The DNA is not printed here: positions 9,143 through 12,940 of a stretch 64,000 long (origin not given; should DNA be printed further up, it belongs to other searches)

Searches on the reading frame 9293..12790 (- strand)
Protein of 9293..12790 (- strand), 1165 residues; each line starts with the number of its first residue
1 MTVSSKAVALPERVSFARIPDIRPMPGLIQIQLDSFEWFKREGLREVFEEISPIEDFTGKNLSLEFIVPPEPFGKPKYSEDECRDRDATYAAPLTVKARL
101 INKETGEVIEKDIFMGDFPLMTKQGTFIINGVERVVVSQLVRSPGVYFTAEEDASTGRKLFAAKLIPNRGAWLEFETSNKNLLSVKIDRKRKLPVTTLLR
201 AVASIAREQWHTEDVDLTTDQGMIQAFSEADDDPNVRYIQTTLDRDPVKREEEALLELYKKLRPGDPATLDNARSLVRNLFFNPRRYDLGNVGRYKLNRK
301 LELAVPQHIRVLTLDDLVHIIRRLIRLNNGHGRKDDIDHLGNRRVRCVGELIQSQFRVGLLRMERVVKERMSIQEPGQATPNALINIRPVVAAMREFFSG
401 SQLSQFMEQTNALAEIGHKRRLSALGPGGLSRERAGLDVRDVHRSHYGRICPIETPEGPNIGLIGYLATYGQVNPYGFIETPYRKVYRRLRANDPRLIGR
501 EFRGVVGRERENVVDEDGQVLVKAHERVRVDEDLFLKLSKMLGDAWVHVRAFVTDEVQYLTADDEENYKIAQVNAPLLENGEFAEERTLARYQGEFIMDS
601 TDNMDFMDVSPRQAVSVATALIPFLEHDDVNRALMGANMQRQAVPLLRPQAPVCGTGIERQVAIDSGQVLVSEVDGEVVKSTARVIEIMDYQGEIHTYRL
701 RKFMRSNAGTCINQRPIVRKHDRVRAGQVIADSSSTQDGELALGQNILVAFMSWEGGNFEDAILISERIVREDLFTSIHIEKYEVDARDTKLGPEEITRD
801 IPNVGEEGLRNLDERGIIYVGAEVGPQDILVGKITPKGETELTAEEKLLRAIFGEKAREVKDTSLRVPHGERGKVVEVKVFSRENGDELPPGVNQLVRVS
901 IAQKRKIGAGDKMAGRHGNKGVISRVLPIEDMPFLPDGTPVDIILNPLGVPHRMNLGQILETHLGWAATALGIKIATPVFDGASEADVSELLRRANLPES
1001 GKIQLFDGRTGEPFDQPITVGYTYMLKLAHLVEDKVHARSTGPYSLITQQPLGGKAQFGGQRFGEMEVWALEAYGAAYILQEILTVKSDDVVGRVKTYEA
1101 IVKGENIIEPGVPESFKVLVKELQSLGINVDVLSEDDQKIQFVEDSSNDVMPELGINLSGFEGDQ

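Call 16: search_protein_families(library=pfam, proteins=[window:9293-12790:-], max_evalue=0.0001)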
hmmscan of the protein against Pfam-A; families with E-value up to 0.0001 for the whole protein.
window:9293-12790:- (1165 aa): 6 families
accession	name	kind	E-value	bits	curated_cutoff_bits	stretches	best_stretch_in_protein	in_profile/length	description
PF00562.33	RNA_pol_Rpb2_6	-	1.2e-134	449.6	23.4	1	679-1057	11-373/373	RNA polymerase Rpb2, domain 6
PF04561.19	RNA_pol_Rpb2_2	-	1.1e-32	113.7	21.7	1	142-346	1-190/190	RNA polymerase Rpb2, domain 2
PF04560.25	RNA_pol_Rpb2_7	-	4.2e-29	101.3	32.1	1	1059-1133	1-85/87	RNA polymerase Rpb2, domain 7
PF04565.21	RNA_pol_Rpb2_3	-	4.1e-27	94.6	21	1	405-473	1-68/68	RNA polymerase Rpb2, domain 3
PF10385.14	RNA_pol_Rpb2_45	-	6.3e-22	77.8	28.2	1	552-610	8-66/66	RNA polymerase beta subunit external 1 domain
PF04563.20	RNA_pol_Rpb2_1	-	6.5e-20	72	28.2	1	27-390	1-201/203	RNA polymerase beta subunit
